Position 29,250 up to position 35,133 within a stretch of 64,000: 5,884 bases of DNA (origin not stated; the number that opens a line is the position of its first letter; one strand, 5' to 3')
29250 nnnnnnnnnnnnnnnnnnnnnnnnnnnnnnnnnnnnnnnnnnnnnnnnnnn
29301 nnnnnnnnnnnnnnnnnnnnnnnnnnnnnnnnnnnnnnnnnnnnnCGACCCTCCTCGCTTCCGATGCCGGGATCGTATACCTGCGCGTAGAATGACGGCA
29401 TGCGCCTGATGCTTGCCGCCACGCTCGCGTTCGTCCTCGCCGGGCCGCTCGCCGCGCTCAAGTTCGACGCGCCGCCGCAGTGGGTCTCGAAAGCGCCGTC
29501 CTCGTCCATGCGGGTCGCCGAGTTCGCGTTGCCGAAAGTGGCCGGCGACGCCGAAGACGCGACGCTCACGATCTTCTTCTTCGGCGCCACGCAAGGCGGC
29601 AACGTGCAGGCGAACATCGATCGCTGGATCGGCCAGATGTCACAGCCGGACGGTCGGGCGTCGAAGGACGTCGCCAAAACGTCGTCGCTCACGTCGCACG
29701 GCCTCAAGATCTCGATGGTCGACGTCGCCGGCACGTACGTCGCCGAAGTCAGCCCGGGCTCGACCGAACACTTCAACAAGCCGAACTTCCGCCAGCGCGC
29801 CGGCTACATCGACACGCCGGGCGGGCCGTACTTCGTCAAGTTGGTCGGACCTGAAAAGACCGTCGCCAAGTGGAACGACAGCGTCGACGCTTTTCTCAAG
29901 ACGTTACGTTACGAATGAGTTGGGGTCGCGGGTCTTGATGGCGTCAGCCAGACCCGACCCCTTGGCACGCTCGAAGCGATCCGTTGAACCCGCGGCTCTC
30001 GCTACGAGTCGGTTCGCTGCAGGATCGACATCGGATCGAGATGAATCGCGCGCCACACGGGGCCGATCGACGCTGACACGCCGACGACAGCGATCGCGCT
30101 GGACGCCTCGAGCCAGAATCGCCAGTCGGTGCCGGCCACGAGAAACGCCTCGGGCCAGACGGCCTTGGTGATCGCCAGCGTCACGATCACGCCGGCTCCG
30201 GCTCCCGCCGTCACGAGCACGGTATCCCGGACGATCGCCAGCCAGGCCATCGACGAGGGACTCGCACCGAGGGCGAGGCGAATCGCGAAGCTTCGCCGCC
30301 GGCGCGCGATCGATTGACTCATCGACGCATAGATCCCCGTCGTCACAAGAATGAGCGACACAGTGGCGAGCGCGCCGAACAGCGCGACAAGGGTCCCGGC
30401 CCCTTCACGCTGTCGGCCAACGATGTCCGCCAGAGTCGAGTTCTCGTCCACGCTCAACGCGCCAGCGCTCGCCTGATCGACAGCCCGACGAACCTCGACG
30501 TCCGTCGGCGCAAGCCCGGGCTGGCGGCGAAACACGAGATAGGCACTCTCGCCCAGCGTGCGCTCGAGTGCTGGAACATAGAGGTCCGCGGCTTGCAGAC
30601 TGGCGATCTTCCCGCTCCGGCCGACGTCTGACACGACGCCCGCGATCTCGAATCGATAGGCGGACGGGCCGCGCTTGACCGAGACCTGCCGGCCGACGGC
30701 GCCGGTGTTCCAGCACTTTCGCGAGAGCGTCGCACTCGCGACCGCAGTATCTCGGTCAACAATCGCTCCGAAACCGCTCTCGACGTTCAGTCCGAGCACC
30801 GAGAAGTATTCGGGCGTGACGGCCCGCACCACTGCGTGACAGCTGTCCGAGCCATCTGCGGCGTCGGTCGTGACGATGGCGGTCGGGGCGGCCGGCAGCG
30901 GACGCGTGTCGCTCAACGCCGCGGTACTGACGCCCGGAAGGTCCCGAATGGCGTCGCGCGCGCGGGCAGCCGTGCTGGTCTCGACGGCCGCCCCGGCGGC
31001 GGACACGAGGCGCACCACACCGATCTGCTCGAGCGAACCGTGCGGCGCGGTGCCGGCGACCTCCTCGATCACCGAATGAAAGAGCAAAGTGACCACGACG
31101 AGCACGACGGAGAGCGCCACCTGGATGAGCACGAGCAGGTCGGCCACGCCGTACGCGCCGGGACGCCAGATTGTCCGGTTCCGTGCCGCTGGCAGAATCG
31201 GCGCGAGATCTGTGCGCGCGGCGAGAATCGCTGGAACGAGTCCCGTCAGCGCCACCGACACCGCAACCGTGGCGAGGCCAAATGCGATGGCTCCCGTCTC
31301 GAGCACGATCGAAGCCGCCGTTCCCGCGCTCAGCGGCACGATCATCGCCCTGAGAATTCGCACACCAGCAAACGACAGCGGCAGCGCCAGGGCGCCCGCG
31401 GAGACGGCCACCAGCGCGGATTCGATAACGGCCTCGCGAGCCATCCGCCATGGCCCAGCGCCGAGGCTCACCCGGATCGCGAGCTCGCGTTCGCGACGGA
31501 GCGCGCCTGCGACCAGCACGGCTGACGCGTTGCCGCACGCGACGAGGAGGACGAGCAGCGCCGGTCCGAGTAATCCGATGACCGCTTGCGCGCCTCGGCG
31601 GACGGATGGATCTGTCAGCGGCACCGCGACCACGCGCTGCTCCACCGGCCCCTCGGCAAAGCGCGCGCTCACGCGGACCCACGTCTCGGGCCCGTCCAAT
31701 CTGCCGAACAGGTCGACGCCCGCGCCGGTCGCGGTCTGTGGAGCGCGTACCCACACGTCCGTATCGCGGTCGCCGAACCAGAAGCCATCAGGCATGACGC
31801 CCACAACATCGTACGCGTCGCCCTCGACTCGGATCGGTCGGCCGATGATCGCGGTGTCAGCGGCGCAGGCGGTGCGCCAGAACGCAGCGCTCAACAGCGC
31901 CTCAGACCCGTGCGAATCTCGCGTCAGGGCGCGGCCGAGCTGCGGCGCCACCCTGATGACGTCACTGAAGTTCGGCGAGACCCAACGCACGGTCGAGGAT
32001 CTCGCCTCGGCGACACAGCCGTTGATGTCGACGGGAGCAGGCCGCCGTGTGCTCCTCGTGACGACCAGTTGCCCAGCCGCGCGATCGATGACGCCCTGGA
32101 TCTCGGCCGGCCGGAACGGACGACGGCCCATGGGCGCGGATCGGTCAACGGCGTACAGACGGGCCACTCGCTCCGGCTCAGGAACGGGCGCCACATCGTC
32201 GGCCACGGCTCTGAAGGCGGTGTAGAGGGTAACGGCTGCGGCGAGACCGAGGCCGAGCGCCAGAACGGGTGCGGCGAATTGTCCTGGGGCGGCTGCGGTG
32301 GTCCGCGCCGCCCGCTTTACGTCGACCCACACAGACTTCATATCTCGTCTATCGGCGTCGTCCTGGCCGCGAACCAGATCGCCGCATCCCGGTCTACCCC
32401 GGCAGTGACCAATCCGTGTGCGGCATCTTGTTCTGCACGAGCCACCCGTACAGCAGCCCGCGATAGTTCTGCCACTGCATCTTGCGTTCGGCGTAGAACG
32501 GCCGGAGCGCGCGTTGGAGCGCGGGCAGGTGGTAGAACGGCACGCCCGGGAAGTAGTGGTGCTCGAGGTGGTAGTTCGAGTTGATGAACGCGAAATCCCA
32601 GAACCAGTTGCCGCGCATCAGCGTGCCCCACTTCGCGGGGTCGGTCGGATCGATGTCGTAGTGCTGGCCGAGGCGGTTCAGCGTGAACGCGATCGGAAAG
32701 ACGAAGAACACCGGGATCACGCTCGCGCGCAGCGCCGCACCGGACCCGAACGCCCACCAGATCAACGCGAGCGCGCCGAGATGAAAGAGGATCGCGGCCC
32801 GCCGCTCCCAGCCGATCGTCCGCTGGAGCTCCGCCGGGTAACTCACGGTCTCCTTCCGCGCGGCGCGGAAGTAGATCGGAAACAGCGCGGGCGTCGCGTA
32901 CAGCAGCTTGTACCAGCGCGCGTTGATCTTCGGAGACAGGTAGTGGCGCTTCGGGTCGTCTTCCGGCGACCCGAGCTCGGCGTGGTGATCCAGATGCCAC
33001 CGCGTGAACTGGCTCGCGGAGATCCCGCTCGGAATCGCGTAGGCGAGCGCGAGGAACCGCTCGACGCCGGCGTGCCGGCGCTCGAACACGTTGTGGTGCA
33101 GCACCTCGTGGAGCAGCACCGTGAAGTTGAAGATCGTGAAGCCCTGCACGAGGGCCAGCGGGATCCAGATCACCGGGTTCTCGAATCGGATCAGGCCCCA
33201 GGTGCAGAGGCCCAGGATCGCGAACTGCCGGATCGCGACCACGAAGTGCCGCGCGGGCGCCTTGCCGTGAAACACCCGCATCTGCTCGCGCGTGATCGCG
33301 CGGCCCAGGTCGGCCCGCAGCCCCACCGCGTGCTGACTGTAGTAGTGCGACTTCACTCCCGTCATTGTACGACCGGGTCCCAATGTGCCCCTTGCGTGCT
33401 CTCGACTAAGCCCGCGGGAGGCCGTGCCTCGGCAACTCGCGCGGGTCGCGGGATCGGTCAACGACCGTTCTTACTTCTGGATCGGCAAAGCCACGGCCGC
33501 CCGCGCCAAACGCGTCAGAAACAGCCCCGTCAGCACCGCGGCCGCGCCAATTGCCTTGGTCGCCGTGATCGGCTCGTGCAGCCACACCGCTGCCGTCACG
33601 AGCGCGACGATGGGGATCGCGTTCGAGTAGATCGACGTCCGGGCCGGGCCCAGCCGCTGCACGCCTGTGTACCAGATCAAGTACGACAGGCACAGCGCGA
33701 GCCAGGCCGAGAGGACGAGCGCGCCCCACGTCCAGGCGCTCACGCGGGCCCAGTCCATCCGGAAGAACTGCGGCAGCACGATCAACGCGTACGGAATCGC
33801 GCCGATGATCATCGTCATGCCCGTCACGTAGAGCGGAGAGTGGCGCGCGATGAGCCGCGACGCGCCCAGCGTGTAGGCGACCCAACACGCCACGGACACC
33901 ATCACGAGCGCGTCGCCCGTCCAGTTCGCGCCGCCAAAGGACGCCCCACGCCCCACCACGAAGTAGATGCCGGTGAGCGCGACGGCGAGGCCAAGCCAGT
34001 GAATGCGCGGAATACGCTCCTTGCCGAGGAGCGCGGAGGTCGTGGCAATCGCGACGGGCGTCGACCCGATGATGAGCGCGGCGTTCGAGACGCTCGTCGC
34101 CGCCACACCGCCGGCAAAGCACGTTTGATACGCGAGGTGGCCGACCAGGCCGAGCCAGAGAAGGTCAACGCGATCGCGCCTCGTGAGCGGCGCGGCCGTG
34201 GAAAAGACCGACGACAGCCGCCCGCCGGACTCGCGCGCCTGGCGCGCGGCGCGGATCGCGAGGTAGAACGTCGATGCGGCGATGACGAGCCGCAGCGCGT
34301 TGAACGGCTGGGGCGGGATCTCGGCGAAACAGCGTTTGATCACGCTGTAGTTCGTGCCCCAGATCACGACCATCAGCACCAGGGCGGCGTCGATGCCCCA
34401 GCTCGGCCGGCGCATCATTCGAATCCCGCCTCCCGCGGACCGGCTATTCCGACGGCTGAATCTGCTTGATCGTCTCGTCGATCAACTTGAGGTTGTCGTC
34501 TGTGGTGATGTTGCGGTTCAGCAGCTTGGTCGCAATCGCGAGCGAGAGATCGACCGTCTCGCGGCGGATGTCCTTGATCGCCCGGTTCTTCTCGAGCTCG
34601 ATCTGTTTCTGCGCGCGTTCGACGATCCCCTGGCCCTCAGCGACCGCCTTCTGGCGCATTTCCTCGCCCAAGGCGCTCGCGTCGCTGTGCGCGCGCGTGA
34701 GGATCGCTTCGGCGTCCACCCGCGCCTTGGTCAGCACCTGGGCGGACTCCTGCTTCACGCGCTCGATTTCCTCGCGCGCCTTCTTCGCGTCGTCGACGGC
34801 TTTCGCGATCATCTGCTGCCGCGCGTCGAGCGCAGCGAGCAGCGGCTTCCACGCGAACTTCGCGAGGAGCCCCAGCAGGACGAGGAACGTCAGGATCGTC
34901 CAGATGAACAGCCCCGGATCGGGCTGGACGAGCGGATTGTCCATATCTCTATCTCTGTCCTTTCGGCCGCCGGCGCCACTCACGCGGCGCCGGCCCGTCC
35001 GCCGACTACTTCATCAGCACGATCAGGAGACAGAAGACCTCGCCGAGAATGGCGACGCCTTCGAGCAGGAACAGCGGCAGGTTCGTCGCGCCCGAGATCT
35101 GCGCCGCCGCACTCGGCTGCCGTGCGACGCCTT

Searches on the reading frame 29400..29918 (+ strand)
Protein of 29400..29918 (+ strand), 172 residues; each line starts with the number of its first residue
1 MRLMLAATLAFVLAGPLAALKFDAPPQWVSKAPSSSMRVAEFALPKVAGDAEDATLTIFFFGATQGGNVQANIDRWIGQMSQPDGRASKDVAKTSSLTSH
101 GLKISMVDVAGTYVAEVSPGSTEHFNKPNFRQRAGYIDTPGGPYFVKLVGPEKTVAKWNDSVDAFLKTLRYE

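Call 47: search_protein_families(library=pfam, proteins=[window:29400-29918:+], max_evalue=0.001)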
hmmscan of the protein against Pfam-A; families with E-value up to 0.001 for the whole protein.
window:29400-29918:+ (172 aa): 0 families

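Call 67: search_solved_structures(query=window:29400-29915:+, max_evalue=10)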
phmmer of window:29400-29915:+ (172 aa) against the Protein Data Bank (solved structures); distinct sequences matched with E-value up to 10: 1.
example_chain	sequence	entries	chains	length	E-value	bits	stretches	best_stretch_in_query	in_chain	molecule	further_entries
1r9l_A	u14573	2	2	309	0.62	13.3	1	16-88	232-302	Glycine betaine-binding periplasmic protein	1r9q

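Call 82: search_protein_families(library=ncbifam, proteins=[window:29400-29918:+], max_evalue=0.01)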
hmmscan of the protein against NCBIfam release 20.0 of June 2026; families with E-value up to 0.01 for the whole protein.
window:29400-29918:+ (172 aa): 0 families

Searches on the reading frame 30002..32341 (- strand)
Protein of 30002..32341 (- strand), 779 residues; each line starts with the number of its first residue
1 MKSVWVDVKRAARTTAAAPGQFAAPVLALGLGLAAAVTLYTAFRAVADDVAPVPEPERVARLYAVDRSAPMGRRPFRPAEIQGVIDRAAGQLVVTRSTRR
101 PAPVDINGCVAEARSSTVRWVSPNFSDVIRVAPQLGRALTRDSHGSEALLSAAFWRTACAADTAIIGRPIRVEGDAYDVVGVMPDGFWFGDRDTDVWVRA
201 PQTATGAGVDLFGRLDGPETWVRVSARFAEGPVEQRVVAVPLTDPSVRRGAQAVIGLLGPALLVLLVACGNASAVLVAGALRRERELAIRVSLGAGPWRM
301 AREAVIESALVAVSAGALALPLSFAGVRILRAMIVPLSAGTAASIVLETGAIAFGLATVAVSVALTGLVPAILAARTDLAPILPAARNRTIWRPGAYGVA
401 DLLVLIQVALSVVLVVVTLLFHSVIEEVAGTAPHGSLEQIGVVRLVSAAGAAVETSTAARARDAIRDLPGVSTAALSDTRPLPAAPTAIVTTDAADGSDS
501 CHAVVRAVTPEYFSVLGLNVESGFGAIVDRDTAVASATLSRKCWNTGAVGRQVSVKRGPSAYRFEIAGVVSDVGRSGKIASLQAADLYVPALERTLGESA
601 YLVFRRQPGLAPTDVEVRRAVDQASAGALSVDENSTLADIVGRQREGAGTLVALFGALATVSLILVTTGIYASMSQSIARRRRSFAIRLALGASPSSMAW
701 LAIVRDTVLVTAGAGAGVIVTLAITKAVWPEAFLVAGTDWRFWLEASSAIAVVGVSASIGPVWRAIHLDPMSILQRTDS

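Call 47: search_protein_families(library=pfam, proteins=[window:30002-32341:-], max_evalue=0.001)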
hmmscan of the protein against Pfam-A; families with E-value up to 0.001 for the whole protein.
window:30002-32341:- (779 aa): 2 families
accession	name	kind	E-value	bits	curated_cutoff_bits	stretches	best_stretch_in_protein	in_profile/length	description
PF12704.14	MacB_PCD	-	1.7e-19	71.4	27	2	26-215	5-191/207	MacB-like periplasmic core domain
PF02687.27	FtsX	-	1.1e-17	64.7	25.5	2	658-770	3-120/120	FtsX-like permease C-terminal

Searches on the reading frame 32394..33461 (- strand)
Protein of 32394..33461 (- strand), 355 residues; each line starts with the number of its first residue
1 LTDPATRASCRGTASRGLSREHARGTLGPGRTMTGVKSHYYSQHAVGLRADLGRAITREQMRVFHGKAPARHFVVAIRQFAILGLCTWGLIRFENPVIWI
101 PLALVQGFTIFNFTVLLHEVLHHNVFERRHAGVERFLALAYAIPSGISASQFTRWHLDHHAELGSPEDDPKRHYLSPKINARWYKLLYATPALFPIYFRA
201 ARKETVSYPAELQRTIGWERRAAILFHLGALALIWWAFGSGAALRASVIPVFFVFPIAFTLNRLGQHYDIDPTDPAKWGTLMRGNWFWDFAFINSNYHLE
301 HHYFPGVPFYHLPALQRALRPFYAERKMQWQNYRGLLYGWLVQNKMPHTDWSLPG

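Call 47: search_protein_families(library=pfam, proteins=[window:32394-33461:-], max_evalue=0.001)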
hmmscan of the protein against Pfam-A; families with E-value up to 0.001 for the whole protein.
window:32394-33461:- (355 aa): 1 family
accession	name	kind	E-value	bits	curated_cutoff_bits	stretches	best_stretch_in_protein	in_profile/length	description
PF00487.30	FA_desaturase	-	6.4e-32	111.7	29.7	1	99-330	3-249/253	Fatty acid desaturase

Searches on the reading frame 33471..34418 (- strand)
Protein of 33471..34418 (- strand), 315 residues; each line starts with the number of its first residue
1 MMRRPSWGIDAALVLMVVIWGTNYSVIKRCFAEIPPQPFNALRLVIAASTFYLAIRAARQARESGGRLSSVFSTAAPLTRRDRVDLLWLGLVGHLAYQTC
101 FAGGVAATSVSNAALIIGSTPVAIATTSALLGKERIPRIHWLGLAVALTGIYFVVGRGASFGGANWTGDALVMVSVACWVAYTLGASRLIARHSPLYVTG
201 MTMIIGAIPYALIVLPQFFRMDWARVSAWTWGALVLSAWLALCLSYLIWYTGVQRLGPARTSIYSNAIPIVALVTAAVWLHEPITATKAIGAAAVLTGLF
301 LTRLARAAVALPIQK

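Call 47: search_protein_families(library=pfam, proteins=[window:33471-34418:-], max_evalue=0.001)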
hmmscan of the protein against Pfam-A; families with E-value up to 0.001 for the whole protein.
window:33471-34418:- (315 aa): 2 families
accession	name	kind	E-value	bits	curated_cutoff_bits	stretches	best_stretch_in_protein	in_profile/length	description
PF00892.27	EamA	-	1.1e-39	136.2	28.2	2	167-302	2-133/135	EamA-like transporter family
PF03151.22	TPT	-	9.8e-06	25.6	30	1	76-301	58-289/291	Triose-phosphate Transporter family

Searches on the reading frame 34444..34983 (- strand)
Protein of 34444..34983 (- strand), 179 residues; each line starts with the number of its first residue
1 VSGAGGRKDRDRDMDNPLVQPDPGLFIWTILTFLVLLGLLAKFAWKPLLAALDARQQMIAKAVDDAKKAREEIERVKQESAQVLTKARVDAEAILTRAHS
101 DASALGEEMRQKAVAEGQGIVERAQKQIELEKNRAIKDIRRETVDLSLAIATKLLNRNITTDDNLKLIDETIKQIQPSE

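Call 47: search_protein_families(library=pfam, proteins=[window:34444-34983:-], max_evalue=0.001)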
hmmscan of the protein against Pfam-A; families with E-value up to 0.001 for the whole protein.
window:34444-34983:- (179 aa): 1 family
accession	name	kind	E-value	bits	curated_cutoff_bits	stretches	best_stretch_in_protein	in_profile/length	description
PF00430.23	ATP-synt_B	-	9.7e-29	100.5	28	1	26-155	2-131/132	ATP synthase B/B' CF(0)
